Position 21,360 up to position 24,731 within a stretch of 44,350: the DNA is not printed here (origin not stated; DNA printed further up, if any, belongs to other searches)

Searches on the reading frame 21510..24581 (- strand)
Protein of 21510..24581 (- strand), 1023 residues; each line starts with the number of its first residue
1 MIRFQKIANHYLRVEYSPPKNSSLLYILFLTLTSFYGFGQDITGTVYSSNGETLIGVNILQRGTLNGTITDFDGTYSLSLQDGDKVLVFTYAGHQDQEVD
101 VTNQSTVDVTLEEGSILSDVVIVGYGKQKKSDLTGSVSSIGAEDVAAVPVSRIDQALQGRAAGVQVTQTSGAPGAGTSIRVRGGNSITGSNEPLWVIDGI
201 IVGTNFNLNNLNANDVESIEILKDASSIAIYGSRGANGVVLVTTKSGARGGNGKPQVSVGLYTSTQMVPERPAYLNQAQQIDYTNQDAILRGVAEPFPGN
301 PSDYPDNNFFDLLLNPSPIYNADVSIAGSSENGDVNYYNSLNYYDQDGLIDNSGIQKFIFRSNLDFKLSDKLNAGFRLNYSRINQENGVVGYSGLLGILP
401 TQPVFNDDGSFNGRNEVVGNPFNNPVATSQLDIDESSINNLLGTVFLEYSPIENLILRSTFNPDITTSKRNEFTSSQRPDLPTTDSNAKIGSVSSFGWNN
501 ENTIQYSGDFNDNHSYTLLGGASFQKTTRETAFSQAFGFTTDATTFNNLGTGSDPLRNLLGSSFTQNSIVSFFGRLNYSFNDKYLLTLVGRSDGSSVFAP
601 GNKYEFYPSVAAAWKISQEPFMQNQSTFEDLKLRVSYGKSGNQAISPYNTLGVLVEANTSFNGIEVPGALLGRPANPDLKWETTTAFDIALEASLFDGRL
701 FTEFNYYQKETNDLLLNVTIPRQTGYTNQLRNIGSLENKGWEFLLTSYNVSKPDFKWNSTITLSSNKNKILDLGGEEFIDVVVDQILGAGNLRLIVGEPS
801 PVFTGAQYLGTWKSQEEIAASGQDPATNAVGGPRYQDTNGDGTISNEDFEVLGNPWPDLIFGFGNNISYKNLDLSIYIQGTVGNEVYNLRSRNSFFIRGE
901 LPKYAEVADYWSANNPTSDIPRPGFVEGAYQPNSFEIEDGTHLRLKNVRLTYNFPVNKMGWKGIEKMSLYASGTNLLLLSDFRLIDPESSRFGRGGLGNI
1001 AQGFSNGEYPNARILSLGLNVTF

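Call 4: search_protein_families(library=pfam, proteins=[window:21510-24581:-], max_evalue=0.01)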
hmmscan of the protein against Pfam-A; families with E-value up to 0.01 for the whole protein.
window:21510-24581:- (1023 aa): 4 families
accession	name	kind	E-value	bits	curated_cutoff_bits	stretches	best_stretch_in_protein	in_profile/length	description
PF07715.20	Plug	-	5.7e-20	72.3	23.9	1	130-239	2-107/107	TonB-dependent Receptor Plug Domain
PF00593.30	TonB_dep_Rec_b-barrel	-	3.8e-16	60.4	27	1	333-876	39-419/436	TonB dependent receptor-like, beta-barrel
PF13715.12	CarbopepD_reg_2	-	5.2e-15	55.7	32.2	1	42-123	1-88/88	CarboxypepD_reg-like domain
PF13620.12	CarboxypepD_reg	-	8.3e-08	32.9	32.3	1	42-111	2-81/82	Carboxypeptidase regulatory-like domain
